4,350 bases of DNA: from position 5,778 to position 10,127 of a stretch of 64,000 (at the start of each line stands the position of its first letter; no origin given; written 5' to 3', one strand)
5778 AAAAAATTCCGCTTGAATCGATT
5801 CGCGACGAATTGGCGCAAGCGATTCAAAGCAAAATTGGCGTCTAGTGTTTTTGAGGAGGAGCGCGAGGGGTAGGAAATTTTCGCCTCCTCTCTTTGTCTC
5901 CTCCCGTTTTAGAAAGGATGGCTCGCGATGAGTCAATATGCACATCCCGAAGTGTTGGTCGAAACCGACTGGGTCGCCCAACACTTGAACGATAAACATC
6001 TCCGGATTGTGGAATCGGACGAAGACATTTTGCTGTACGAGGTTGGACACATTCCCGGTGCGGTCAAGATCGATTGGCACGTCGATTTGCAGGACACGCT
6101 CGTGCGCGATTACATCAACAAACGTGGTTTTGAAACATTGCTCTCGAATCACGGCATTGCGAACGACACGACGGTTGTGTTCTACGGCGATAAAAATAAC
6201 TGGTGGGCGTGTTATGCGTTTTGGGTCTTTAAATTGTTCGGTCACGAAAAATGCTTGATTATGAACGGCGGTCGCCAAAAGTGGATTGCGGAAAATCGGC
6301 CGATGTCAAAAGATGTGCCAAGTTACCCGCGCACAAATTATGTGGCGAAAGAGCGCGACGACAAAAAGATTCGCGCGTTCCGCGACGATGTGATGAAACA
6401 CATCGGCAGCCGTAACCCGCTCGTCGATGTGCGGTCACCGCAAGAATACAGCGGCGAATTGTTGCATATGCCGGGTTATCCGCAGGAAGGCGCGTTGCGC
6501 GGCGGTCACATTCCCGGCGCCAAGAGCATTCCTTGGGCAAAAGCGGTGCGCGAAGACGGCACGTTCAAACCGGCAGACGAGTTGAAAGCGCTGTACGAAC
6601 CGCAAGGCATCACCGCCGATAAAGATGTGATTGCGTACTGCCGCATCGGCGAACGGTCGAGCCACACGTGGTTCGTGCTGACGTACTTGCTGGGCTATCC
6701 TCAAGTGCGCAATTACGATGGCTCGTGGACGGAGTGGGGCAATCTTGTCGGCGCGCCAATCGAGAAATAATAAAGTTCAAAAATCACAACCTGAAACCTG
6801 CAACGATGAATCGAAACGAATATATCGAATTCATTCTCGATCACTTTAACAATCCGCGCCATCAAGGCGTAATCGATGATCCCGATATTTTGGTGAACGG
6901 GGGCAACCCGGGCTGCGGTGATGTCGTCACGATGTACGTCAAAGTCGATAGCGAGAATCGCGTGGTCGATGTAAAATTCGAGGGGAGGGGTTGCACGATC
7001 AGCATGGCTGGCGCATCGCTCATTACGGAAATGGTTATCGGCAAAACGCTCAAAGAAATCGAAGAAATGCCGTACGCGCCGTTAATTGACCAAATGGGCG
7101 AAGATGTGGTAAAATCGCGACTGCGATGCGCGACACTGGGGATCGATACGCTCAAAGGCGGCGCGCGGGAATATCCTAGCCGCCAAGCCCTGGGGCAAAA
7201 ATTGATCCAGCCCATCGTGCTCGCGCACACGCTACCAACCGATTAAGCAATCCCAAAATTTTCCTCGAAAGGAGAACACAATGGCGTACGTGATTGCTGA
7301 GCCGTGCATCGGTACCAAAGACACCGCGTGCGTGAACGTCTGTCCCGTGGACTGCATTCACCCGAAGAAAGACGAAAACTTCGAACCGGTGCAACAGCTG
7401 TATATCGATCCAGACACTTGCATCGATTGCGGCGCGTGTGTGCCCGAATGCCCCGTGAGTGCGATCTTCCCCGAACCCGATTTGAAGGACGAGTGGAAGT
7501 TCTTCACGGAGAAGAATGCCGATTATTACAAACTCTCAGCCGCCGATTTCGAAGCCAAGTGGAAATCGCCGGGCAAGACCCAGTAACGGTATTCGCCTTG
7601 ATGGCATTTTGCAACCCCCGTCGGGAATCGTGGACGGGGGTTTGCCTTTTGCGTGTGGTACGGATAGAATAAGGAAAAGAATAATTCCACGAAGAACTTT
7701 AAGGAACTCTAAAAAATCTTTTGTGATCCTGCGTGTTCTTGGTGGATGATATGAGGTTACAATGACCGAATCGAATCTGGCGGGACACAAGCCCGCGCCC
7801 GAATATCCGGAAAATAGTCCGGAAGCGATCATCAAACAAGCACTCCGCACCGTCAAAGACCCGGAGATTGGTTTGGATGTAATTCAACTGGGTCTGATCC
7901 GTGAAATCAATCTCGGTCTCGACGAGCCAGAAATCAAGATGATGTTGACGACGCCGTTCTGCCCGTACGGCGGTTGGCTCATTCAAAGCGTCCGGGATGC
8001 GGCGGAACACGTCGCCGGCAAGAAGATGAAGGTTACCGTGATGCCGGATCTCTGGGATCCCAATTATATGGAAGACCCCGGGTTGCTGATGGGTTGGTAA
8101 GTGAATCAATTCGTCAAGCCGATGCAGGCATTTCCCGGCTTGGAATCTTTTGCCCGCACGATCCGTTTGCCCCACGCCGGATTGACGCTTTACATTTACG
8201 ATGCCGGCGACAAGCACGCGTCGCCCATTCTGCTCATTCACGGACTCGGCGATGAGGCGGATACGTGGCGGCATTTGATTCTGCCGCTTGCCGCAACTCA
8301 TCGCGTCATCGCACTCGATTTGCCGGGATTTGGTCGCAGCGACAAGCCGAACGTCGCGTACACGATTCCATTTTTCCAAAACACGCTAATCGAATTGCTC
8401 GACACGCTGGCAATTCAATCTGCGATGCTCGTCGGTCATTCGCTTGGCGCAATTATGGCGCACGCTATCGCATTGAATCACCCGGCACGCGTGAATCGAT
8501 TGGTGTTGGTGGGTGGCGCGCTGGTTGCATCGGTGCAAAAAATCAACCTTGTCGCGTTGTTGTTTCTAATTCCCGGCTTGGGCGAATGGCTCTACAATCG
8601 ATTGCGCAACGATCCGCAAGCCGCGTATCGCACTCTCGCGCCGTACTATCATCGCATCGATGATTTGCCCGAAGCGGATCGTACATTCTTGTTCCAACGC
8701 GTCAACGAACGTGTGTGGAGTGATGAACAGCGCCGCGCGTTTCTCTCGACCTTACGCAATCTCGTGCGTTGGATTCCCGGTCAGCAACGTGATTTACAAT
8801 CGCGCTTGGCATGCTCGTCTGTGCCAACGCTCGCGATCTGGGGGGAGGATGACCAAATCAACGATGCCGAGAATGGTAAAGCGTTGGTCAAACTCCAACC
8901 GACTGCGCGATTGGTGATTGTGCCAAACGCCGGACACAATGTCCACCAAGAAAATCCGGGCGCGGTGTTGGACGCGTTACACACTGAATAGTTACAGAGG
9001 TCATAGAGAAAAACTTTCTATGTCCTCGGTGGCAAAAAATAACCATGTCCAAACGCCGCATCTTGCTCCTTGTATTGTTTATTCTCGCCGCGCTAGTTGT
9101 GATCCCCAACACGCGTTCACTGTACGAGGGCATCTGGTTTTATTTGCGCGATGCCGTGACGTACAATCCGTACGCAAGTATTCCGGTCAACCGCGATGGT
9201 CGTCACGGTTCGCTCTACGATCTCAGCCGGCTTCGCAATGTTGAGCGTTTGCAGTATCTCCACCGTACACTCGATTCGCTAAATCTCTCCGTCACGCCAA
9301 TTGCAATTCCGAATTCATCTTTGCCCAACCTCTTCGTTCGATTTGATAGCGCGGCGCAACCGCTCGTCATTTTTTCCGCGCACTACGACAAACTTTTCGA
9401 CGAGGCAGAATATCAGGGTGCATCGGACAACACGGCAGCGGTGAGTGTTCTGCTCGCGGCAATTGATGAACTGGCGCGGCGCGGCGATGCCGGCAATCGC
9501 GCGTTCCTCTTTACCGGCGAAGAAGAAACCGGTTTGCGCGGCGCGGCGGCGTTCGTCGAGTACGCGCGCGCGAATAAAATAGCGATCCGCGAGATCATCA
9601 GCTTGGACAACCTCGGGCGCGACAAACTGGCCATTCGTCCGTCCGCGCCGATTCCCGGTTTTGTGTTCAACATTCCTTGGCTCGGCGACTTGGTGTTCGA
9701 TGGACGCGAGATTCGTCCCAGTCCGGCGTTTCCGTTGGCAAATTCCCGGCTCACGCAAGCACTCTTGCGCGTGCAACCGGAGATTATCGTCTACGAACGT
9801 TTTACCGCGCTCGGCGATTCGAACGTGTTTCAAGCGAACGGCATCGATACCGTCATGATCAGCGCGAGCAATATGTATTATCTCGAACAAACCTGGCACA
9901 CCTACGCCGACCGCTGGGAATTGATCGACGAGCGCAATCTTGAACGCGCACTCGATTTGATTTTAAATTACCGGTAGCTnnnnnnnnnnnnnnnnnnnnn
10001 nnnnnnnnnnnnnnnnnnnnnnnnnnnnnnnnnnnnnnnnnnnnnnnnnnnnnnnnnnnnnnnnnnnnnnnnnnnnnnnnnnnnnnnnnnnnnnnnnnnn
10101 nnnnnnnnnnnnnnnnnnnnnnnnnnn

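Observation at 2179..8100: suf operon with a rhodanese in place of the SufS cysteine desulfurase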

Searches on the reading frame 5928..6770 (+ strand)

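Call 3: search_protein_families(library=pfam, proteins=[window:5928-6770:+], max_evalue=0.01)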
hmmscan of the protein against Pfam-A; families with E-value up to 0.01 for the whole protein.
window:5928-6770:+ (280 aa): 2 families
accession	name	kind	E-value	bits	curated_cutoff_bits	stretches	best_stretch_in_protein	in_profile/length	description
PF00581.25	Rhodanese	-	1.4e-33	115.8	22.2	2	153-271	3-100/102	Rhodanese-like domain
PF04273.18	BLH_phosphatase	-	0.0082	16.9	26.1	0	228-250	83-105/110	Beta-lactamase hydrolase-like protein, phosphatase-like domain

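Call 4: search_protein_families(library=ncbifam, proteins=[window:5928-6770:+], max_evalue=0.01)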
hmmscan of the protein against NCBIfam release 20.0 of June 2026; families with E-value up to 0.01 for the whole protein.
window:5928-6770:+ (280 aa): 6 families
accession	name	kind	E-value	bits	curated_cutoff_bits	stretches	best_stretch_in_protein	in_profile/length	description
NF008557.0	PRK11493.1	equivalog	1e-36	126.5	250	1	8-279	4-278/281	3-mercaptopyruvate sulfurtransferase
NF040901.1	SeO3_TeO2_ExtH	equivalog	1.7e-21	76.7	200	2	209-276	282-352/430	selenite/tellurite reduction operon rhodanese-like protein ExtH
NF006444.0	PRK08762.1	equivalog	0.00028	19.6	449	0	219-272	57-109/387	molybdopterin-synthase adenylyltransferase MoeB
NF045521.1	rhoda_near_glyco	subfamily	0.0012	18.7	145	0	227-272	66-110/144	rhodanese homology domain-containing protein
TIGR01244.1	TIGR01244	subfamily_domain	0.0016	18.5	85.85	1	229-251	84-106/135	TIGR01244 family sulfur transferase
NF041203.1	rhodanese_LYCAU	equivalog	0.0086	15.7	115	0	228-272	73-118/126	rhodanese-related (seleno)protein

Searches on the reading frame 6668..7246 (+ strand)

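Call 3: search_protein_families(library=pfam, proteins=[window:6668-7246:+], max_evalue=0.01)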
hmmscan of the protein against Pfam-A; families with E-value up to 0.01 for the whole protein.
window:6668-7246:+ (192 aa): 1 family
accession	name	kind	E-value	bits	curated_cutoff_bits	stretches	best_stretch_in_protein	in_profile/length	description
PF01592.21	NifU_N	-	4.4e-32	111.4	22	1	52-173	2-124/127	NifU-like N terminal domain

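Call 4: search_protein_families(library=ncbifam, proteins=[window:6668-7246:+], max_evalue=0.01)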
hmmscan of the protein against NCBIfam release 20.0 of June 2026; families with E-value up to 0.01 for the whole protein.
window:6668-7246:+ (192 aa): 4 families
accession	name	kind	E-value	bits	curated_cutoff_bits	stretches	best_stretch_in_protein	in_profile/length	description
TIGR01994.1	SUF_scaf_2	equivalog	2.3e-27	95.7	92.5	1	52-134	5-86/137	Fe-S cluster assembly sulfur transfer protein SufU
TIGR03419.1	NifU_clost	equivalog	1e-25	90.5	187.9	1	52-173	1-120/121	Fe-S cluster assembly scaffold protein NifU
TIGR01999.1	iscU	equivalog_domain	1.9e-20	73.2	192.4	1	52-173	1-123/124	Fe-S cluster assembly scaffold IscU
TIGR02000.1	NifU_proper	equivalog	6.7e-18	65.1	273.3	1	51-169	3-121/290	Fe-S cluster assembly protein NifU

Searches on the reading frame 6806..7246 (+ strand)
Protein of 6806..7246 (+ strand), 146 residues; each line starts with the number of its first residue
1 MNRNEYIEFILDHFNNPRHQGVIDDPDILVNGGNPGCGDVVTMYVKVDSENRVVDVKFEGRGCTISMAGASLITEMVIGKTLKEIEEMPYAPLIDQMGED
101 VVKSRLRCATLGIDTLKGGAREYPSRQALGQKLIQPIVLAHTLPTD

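Call 27: search_solved_structures(query=window:6806-7246:+, max_evalue=0.001, show_alignments=3)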
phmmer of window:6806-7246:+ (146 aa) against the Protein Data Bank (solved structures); distinct sequences matched with E-value up to 0.001: 34.
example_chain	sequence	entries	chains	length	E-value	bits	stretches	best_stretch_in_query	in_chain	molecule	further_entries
9wfy_D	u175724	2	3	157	1.1e-22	84.1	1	5-128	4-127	Iron-sulfur cluster assembly scaffold protein IscU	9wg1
4eb5_C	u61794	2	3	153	1.8e-22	83.3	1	6-125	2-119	NifU protein (NifU-1)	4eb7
7c8m_A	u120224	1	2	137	6.5e-22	81.5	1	5-127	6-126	Nitrogen-fixing NifU domain protein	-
7c8n_A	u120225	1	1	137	8.9e-22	81.1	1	5-127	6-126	Nitrogen-fixing NifU domain protein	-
2z7e_A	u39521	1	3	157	1.4e-21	80.4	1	5-128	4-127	NifU-like protein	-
7cnv_A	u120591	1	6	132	1.5e-21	80.3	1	5-127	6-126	Nitrogen-fixing NifU domain protein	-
9wcv_A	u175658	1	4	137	8.7e-21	77.9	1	5-127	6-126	Nitrogen-fixing NifU domain protein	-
7c8o_A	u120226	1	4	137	1.2e-20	77.4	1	5-127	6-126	Nitrogen-fixing NifU domain protein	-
1q48_A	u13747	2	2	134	1.2e-19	74.1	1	6-129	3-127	NifU-like protein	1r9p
1xjs_A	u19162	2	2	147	1.6e-19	73.8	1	6-88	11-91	NifU-like protein | SufU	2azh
5xt5_D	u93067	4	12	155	1.7e-19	73.6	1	6-88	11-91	Zinc-dependent sulfurtransferase SufU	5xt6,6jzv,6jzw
9vwk_A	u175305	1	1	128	5.2e-19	72.1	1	6-127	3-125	Iron-sulfur cluster assembly scaffold protein IscU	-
3lvl_A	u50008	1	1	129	7.3e-19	71.6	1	5-127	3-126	NifU-like protein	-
2l4x_A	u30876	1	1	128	1e-18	71.2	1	6-127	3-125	Iron-sulfur cluster assembly scaffold protein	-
1su0_B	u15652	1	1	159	3.2e-18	69.5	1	5-126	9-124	NifU like protein IscU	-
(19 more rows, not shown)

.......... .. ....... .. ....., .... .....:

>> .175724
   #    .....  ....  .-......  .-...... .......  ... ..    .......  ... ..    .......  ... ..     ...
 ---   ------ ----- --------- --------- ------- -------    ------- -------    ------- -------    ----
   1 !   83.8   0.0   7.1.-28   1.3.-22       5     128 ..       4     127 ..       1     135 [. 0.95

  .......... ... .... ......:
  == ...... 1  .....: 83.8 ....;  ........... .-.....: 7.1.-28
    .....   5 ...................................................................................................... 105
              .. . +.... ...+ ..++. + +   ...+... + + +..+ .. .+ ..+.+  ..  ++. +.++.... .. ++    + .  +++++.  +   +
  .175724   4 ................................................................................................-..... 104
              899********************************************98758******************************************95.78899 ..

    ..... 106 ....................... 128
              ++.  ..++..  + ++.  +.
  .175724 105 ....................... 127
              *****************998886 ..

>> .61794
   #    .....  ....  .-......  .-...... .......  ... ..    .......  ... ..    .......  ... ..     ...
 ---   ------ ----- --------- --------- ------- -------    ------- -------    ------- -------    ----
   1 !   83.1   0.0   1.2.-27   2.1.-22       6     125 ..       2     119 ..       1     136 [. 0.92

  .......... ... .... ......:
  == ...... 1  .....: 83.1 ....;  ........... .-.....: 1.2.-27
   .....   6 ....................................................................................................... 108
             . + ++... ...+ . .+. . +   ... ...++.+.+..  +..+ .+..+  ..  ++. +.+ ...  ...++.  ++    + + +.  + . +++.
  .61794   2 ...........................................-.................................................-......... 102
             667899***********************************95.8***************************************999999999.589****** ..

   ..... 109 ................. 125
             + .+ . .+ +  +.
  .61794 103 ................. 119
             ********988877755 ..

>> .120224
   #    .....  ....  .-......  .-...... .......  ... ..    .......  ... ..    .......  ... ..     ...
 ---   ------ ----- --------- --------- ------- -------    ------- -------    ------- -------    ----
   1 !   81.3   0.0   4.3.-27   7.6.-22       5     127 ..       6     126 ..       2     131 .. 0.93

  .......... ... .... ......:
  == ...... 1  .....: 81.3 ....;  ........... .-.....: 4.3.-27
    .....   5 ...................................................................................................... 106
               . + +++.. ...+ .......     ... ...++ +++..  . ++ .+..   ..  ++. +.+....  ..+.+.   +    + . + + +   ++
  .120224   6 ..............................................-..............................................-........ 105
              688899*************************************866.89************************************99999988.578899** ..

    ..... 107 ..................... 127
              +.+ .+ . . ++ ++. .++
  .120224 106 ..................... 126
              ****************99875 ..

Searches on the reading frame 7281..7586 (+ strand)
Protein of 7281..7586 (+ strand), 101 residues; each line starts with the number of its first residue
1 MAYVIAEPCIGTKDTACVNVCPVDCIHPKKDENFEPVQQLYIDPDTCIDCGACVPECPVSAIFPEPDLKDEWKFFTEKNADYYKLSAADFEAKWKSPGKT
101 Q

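Call 3: search_protein_families(library=pfam, proteins=[window:7281-7586:+], max_evalue=0.01)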
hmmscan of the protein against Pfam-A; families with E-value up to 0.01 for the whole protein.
window:7281-7586:+ (101 aa): 13 families
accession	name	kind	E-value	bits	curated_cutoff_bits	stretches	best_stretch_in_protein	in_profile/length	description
PF00037.32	Fer4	-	2.4e-11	43.4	21.1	1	41-62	2-23/24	4Fe-4S binding domain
PF12838.12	Fer4_7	-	1.3e-10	42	27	1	9-61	2-52/52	4Fe-4S dicluster domain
PF13237.11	Fer4_10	-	1.7e-09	37.9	25.5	2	40-66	2-22/53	4Fe-4S dicluster domain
PF12837.12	Fer4_6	-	3.1e-08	33.6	25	1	41-62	3-24/24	4Fe-4S binding domain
PF13484.11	Fer4_16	-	3.9e-08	34.4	30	1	46-78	1-36/66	4Fe-4S double cluster binding domain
PF12797.12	Fer4_2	-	5.2e-08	32.8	24.5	1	41-59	4-22/22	4Fe-4S binding domain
PF14697.11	Fer4_21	-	8e-08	32.7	35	1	42-62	3-26/59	4Fe-4S dicluster domain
PF13183.11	Fer4_8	-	1.4e-06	29.1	27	1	45-67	3-25/68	4Fe-4S dicluster domain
PF13187.11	Fer4_9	-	1.5e-06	28.5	27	1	15-62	6-52/52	4Fe-4S dicluster domain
PF12800.12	Fer4_4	-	2.8e-06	27.6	24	1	44-59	1-16/17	4Fe-4S binding domain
PF13534.11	Fer4_17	-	0.00013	22.8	22.2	1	47-65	2-20/61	4Fe-4S dicluster domain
PF25160.1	LdpA_Fe-S-bd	-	0.00021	21.4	27.6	1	16-62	8-43/49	LdpA Fe-S cluster-binding domain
PF12798.12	Fer4_3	-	0.001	20.1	27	0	47-61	1-15/15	4Fe-4S binding domain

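Call 4: search_protein_families(library=ncbifam, proteins=[window:7281-7586:+], max_evalue=0.01)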
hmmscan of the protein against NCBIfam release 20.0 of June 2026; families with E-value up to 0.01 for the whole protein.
window:7281-7586:+ (101 aa): 68 families (the best 25 are shown)
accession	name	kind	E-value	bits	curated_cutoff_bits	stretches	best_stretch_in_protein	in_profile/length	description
NF045480.1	FdxA_Actino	equivalog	1e-27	96.5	125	1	1-87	1-78/107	ferredoxin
NF045490.1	FdxA_Protbact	equivalog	1e-22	80.4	135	1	1-84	1-77/104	ferredoxin FdxA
NF058577.1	FdxA_fam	equivalog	1.1e-12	47.9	65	1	1-61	1-52/52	4Fe-4S ferredoxin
TIGR04105.1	FeFe_hydrog_B1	subfamily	2.9e-09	36.1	450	1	3-63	107-160/462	monomeric [FeFe] hydrogenase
NF040864.1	HgcB_ferredoxin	equivalog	5.8e-08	32.5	99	1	7-63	14-62/93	mercury methylation ferredoxin HgcB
TIGR01971.1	NuoI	subfamily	6.6e-08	32.2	113.05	1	7-65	42-101/121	NADH-quinone oxidoreductase, chain I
NF038355.1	FDH3_beta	equivalog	7e-08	32.7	240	1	5-64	50-104/180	formate dehydrogenase FDH3 subunit beta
NF042909.1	FMH_DH_FwdF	exception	8.1e-08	31.7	375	1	15-62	263-311/336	tungsten-dependent formylmethanofuran dehydrogenase subunit FwdF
NF033683.1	di_4Fe-4S_YfhL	equivalog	2.6e-07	30.8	86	2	9-40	41-73/80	YfhL family 4Fe-4S dicluster ferredoxin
NF043039.1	HgcAB_like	equivalog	6.2e-07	29.3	285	1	7-62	300-349/350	HgcAB-like fusion protein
TIGR01944.1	rnfB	subfamily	1.4e-06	28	68.7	1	33-63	101-131/190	RnfABCDGE type electron transport complex subunit B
NF007382.0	PRK09898.1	equivalog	1.9e-06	27.6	213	1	5-61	119-170/208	ferredoxin-like protein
TIGR02951.1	DMSO_dmsB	equivalog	2.1e-06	27.8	214.1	1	2-62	57-112/161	DMSO/selenate family reductase complex B subunit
TIGR02512.1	FeFe_hydrog_A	subfamily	2.2e-06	26.8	405.95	1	24-79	29-84/375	[FeFe] hydrogenase, group A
NF004536.0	PRK05888.1-1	equivalog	2.6e-06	26.9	212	1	16-68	65-120/180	NADH-quinone oxidoreductase subunit NuoI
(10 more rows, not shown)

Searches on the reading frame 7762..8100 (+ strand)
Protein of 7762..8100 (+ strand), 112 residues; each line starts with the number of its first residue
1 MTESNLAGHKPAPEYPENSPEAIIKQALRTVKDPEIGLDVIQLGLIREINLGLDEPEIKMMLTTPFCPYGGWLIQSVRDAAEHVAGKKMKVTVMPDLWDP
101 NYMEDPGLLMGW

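Call 3: search_protein_families(library=pfam, proteins=[window:7762-8100:+], max_evalue=0.01)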
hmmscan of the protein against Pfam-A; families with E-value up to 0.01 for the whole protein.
window:7762-8100:+ (112 aa): 1 family
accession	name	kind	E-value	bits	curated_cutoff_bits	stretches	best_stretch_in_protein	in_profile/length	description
PF01883.24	FeS_assembly_P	-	7.9e-13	48.9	23.5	1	24-93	4-73/73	Iron-sulfur cluster assembly protein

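Call 4: search_protein_families(library=ncbifam, proteins=[window:7762-8100:+], max_evalue=0.01)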
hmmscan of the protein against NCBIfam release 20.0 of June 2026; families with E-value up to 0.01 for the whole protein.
window:7762-8100:+ (112 aa): 4 families
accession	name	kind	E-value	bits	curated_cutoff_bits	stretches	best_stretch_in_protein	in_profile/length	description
TIGR02945.1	SUF_assoc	equivalog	5.9e-13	49.1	143.4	1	24-104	6-85/99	SUF system Fe-S cluster assembly protein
TIGR03406.1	FeS_long_SufT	hypoth_equivalog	4.4e-11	42.8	202.6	1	17-102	71-159/174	putative Fe-S cluster assembly protein SufT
NF041868.1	paad_haloarch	equivalog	6.7e-10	39.1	180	1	21-89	28-96/127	1,2-phenylacetyl-CoA epoxidase subunit PaaD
TIGR02159.1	PA_CoA_Oxy4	equivalog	6.6e-05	23.2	108.15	1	31-104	1-76/146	1,2-phenylacetyl-CoA epoxidase subunit PaaD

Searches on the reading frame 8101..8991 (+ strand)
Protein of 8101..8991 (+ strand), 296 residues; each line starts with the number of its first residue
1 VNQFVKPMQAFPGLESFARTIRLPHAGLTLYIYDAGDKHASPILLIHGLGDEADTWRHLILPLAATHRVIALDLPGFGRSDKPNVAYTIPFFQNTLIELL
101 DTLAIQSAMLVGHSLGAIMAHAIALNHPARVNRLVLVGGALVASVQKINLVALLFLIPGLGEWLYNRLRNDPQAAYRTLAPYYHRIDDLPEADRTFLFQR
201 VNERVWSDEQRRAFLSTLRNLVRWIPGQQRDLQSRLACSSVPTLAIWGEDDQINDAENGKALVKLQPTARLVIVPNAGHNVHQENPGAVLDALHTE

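Call 3: search_protein_families(library=pfam, proteins=[window:8101-8991:+], max_evalue=0.01)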
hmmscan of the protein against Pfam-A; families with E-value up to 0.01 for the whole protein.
window:8101-8991:+ (296 aa): 6 families
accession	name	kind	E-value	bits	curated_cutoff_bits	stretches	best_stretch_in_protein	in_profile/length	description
PF00561.26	Abhydrolase_1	-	6.1e-35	121.5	25.8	1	42-286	2-245/245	alpha/beta hydrolase fold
PF12697.13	Abhydrolase_6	-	4.8e-27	96.5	26.3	1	43-292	1-217/217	Alpha/beta hydrolase family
PF12146.15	Hydrolase_4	-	1.2e-17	64.5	27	1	42-285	6-238/239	Serine aminopeptidase, S33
PF03096.20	Ndr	-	4.6e-07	29.3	23.3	1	94-138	87-131/283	Ndr family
PF02230.22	Abhydrolase_2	-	1.7e-06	28.5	23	0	32-58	6-32/217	Phospholipase/Carboxylesterase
PF06821.19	Ser_hydrolase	-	3.8e-05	24.1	22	1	106-145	55-96/172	Serine hydrolase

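Call 4: search_protein_families(library=ncbifam, proteins=[window:8101-8991:+], max_evalue=0.01)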
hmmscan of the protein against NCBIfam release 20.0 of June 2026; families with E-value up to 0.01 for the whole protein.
window:8101-8991:+ (296 aa): 41 families (the best 25 are shown)
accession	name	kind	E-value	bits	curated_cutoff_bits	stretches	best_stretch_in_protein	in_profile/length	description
NF011457.0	PRK14875.1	equivalog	6.8e-40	137.2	307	2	30-141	122-233/372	acetoin dehydrogenase dihydrolipoyllysine-residue acetyltransferase subunit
NF051488.1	bifunc_PcaDC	exception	5.1e-30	104.8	390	2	36-139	8-111/375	bifunctional 3-oxoadipate enol-lactonase/4-carboxymuconolactone decarboxylase PcaDC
NF045632.1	hydroxlase_HsaD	equivalog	1.7e-28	99.4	400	1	16-140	12-138/290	4,5:9,10-diseco-3-hydroxy-5,9,17-trioxoandrosta-1(10),2-diene-4-oate hydrolase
TIGR03695.1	menH_SHCHC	equivalog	3.9e-28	98.6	208.55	2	42-140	4-105/252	2-succinyl-6-hydroxy-2,4-cyclohexadiene-1-carboxylate synthase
TIGR02427.1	protocat_pcaD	equivalog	1.9e-27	96.2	255.85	2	34-140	7-113/251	3-oxoadipate enol-lactonase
TIGR03056.1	bchO_mg_che_rel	equivalog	9.3e-26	90.4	172.55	1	26-290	14-270/278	alpha/beta fold hydrolase BchO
NF051487.1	bifunc_PcaCD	exception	2.3e-23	83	430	2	9-137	141-269/413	bifunctional 4-carboxymuconolactone decarboxylase/3-oxoadipate enol-lactonase PcaCD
TIGR01738.1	bioH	equivalog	2.8e-21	76.3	206.95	2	42-138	6-97/245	pimeloyl-ACP methyl ester esterase BioH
NF052610.1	macro_16_ester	equivalog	6.1e-21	75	420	1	28-294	11-277/281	alpha/beta fold macrolide esterase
NF050089.1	i_nPHAscl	equivalog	2.2e-20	72.9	300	1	32-138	10-116/288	intracellular short-chain-length polyhydroxyalkanoate depolymerase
NF007954.0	PRK10673.1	equivalog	3e-20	72.6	399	2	38-142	14-117/255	esterase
NF002043.0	PRK00870.1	subfamily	3.9e-20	72.5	265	1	27-148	33-157/302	haloalkane dehalogenase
NF002938.0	PRK03592.1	equivalog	4.9e-20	72.1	241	1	26-138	18-128/298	haloalkane dehalogenase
TIGR03343.1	biphenyl_bphD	equivalog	1.7e-18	66.9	462.15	1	29-284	21-267/282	2-hydroxy-6-oxo-6-phenylhexa-2,4-dienoate hydrolase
TIGR03611.1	RutD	equivalog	1.2e-17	64.1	238.5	1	33-139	6-113/258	pyrimidine utilization protein D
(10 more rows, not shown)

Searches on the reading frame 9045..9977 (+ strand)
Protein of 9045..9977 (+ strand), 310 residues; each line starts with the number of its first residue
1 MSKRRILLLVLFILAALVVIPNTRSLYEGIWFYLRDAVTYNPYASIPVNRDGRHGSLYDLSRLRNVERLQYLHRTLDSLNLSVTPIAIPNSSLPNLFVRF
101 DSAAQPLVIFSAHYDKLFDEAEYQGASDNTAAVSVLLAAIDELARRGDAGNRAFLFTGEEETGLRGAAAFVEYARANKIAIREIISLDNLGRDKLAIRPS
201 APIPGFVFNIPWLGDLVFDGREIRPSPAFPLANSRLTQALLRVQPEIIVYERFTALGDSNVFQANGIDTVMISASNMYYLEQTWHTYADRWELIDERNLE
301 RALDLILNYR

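Call 12: search_protein_families(library=pfam, proteins=[window:9045-9977:+], max_evalue=0.001)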
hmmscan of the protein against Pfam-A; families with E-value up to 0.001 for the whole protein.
window:9045-9977:+ (310 aa): 3 families
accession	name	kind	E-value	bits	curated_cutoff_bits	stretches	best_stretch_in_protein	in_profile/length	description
PF04389.22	Peptidase_M28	-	1.6e-19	70.8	21.3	1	95-309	1-192/193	Peptidase family M28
PF01546.33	Peptidase_M20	-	5.4e-09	36.7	24.6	1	110-286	2-183/206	Peptidase family M20/M25/M40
PF05343.19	Peptidase_M42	-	0.00013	21.5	23.2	1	124-173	130-179/292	M42 glutamyl aminopeptidase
